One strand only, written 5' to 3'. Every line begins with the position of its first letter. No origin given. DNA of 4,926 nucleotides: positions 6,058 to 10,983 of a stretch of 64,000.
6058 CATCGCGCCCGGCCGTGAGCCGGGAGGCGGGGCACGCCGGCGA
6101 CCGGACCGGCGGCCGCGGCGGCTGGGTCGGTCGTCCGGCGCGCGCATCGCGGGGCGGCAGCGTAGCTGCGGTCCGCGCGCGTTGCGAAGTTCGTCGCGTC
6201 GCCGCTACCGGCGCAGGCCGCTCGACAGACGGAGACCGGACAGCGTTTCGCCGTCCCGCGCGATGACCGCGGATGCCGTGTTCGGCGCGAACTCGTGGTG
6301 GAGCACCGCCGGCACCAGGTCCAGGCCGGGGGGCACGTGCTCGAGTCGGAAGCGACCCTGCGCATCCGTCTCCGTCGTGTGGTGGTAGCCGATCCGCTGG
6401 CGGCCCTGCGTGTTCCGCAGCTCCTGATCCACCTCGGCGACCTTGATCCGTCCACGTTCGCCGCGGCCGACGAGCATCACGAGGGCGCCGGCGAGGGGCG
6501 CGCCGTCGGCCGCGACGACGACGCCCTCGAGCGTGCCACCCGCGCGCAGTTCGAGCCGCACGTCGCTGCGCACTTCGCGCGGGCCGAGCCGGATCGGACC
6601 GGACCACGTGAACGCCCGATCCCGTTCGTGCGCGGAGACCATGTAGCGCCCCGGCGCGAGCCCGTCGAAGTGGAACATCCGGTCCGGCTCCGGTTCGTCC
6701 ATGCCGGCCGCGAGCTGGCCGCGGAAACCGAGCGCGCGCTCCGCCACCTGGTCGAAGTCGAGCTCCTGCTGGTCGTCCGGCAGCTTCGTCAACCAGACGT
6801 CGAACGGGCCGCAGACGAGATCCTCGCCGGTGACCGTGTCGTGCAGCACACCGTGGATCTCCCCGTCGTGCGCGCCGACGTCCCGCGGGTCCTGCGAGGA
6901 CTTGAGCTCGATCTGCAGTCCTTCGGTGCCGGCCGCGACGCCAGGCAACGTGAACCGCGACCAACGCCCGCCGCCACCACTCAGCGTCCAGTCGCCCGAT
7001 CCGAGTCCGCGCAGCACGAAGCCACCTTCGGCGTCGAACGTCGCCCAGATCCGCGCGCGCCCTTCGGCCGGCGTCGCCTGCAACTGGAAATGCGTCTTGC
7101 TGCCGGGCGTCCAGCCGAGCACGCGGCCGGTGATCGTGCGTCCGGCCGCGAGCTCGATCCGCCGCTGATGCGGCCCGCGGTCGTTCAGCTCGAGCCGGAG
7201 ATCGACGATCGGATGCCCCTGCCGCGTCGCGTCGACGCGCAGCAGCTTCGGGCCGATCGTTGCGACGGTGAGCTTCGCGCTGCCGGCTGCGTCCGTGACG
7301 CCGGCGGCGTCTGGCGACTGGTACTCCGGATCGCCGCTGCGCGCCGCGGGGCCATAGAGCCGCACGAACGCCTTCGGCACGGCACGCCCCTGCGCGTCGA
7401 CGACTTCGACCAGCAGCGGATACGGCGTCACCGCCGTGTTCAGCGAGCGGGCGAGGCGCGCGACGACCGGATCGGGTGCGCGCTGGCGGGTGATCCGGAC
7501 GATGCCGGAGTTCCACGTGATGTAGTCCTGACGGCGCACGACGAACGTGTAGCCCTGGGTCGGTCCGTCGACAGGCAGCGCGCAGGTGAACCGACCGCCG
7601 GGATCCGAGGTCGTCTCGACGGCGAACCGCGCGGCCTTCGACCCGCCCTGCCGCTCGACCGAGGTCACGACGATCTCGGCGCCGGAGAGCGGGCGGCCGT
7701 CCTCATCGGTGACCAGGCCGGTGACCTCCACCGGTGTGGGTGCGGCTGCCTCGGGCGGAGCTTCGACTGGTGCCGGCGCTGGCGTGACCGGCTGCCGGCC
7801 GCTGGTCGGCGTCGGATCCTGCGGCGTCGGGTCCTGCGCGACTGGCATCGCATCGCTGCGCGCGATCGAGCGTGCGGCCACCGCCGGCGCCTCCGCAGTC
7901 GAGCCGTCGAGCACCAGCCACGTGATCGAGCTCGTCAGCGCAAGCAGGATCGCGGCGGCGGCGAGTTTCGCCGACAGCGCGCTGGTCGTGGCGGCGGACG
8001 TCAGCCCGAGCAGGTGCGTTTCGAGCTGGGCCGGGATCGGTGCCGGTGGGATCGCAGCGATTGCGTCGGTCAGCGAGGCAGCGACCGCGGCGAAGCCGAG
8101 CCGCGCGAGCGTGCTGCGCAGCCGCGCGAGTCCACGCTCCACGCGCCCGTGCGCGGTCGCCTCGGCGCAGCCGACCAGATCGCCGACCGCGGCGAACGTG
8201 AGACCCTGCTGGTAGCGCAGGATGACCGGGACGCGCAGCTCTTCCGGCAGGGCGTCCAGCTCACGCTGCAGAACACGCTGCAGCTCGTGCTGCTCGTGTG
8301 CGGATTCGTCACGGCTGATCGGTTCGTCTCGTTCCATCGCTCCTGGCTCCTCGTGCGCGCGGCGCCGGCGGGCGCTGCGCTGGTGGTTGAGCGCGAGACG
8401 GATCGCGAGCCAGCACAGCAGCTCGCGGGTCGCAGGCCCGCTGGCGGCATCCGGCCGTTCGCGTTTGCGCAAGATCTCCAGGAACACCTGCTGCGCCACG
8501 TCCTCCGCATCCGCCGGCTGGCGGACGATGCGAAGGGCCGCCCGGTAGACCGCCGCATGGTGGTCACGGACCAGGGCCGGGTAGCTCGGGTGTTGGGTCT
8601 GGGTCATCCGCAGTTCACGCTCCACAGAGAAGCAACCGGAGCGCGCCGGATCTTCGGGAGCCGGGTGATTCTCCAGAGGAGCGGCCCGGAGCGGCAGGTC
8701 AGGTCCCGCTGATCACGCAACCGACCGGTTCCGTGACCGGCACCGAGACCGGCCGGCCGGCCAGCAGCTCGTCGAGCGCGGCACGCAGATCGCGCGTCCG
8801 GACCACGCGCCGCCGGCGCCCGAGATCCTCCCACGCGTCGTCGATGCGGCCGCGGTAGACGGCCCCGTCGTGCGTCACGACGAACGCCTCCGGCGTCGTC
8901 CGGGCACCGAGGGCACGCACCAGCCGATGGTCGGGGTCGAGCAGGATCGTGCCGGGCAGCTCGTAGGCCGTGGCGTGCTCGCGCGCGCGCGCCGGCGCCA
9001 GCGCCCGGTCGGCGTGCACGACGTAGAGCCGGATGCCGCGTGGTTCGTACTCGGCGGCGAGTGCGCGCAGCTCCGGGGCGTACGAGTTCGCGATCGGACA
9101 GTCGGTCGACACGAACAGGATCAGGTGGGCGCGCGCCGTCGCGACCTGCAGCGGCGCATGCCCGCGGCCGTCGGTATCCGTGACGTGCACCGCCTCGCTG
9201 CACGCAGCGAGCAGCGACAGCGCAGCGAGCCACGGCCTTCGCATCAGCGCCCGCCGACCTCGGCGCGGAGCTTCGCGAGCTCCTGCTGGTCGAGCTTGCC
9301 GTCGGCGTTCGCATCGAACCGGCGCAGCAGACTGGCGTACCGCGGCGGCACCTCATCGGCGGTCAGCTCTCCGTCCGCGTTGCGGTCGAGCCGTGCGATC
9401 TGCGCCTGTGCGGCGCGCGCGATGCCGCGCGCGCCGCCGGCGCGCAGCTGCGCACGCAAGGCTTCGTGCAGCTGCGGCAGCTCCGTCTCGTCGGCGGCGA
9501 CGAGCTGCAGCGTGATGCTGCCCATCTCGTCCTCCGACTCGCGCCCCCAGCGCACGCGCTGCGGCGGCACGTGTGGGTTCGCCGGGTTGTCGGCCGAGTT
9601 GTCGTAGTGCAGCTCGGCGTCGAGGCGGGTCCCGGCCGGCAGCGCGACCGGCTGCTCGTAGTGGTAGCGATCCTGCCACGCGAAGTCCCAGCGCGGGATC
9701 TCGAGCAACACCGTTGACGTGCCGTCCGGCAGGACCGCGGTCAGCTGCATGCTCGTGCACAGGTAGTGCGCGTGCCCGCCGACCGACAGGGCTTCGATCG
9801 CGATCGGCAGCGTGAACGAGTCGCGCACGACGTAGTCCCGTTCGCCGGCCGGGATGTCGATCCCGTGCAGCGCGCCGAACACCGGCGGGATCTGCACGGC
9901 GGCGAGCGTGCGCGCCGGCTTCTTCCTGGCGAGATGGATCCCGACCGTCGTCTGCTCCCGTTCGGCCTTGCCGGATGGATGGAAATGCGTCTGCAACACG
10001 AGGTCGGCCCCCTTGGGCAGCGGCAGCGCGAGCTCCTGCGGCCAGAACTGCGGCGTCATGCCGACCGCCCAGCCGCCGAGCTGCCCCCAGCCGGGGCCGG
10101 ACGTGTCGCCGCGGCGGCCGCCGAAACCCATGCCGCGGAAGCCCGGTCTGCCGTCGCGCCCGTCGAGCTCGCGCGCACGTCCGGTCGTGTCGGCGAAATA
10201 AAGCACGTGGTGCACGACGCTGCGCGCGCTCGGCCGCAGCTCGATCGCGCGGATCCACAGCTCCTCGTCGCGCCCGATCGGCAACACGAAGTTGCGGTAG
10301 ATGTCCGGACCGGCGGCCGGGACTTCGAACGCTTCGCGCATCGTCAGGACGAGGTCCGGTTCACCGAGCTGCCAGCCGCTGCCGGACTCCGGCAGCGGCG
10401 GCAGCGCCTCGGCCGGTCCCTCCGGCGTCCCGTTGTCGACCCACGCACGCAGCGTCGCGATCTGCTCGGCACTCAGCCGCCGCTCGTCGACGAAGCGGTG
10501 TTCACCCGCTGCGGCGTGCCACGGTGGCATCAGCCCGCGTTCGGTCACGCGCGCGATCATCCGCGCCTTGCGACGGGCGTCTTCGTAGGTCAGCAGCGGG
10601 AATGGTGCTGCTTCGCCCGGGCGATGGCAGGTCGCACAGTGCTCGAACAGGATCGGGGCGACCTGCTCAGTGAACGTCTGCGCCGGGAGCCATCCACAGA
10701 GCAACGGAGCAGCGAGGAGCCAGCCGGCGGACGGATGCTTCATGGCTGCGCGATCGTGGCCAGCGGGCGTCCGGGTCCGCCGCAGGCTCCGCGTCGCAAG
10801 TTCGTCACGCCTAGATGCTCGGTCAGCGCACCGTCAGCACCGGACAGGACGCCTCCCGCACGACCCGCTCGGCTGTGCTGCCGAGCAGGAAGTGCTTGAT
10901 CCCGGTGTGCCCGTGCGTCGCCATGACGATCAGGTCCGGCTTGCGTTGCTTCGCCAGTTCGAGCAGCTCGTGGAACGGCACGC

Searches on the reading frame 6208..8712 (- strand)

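Call 45: search_protein_families(library=pfam, proteins=[window:6208-8712:-], max_evalue=0.00001)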
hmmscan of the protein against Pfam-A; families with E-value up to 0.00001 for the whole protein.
window:6208-8712:- (835 aa): 5 families
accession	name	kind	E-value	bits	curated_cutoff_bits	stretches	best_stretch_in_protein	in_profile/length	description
PF13620.12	CarboxypepD_reg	-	6.1e-24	84.6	32.3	2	330-410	2-72/82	Carboxypeptidase regulatory-like domain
PF04542.20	Sigma70_r2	-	4.1e-11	42.9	24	1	47-117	1-71/71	Sigma-70 region 2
PF02369.22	Big_1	-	5.9e-07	30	34.9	0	433-496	21-79/93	Bacterial Ig-like domain (group 1)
PF08281.18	Sigma70_r4_2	-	8e-07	29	25.7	1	147-198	3-54/54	Sigma-70, region 4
PF10670.15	DUF4198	-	3.7e-06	27.7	34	0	721-797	142-200/209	Domain of unknown function (DUF4198)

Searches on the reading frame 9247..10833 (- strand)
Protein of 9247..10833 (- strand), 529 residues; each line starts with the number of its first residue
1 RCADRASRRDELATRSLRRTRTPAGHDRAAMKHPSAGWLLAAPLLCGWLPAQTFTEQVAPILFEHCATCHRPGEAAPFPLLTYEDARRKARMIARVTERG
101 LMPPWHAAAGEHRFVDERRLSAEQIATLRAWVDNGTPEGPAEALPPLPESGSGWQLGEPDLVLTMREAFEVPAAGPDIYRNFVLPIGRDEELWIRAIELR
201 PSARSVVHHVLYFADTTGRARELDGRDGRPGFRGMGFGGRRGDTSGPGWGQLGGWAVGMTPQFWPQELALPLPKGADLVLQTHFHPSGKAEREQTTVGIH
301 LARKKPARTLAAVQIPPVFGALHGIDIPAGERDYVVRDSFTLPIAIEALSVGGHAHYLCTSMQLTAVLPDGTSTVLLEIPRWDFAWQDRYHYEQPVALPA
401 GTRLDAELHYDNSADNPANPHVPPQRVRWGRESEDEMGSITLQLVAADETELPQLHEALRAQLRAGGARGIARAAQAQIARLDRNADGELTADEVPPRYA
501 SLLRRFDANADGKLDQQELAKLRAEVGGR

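Call 45: search_protein_families(library=pfam, proteins=[window:9247-10833:-], max_evalue=0.00001)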
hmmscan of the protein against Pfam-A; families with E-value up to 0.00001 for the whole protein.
window:9247-10833:- (529 aa): 1 family
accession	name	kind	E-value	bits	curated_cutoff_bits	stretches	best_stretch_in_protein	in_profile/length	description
PF13202.12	EF-hand_5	-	5.4e-06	26.1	25.9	0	502-521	4-23/25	EF hand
